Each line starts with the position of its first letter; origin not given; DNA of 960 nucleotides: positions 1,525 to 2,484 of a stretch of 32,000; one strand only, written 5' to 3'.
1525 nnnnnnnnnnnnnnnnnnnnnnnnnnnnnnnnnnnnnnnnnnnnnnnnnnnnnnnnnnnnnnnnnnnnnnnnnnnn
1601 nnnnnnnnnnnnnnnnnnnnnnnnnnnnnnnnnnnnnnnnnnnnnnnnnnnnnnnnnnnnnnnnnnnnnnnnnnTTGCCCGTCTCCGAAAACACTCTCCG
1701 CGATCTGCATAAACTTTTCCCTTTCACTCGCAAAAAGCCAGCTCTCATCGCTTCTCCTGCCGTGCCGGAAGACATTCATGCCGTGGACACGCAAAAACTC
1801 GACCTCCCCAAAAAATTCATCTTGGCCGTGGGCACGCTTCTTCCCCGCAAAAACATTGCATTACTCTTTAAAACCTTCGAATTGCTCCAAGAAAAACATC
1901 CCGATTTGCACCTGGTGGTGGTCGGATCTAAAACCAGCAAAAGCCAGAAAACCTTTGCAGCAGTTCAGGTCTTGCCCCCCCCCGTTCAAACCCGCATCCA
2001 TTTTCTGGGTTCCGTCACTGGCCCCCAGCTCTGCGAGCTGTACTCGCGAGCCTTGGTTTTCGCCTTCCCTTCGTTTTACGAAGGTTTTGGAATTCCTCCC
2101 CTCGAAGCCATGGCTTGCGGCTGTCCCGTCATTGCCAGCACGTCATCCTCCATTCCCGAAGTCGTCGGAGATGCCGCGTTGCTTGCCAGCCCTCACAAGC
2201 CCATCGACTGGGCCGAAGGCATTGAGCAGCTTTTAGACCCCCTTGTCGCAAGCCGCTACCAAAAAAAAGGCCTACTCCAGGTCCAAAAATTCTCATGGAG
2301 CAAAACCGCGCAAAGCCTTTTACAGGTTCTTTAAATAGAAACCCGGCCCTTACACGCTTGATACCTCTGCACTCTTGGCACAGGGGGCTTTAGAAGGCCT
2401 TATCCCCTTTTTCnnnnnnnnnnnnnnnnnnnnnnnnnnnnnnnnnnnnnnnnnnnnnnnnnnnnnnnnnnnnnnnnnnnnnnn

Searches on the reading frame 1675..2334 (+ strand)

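Call 36: search_protein_families(library=pfam, proteins=[window:1675-2334:+], max_evalue=0.001)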
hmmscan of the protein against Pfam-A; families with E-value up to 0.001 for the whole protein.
window:1675-2334:+ (219 aa): 4 families
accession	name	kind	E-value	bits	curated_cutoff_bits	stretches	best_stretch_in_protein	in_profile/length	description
PF00534.26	Glycos_transf_1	-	8.9e-35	120.2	26.4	1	42-188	11-157/172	Glycosyl transferases group 1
PF13692.12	Glyco_trans_1_4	-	3.7e-31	108.7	27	1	47-188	2-141/142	Glycosyl transferases group 1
PF20706.3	GT4-conflict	-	1.3e-09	38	26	1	45-215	196-385/385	Family 4 Glycosyltransferase in conflict systems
PF13524.12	Glyco_trans_1_2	-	1.2e-06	28.9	25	1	70-216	8-143/144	Glycosyl transferase-like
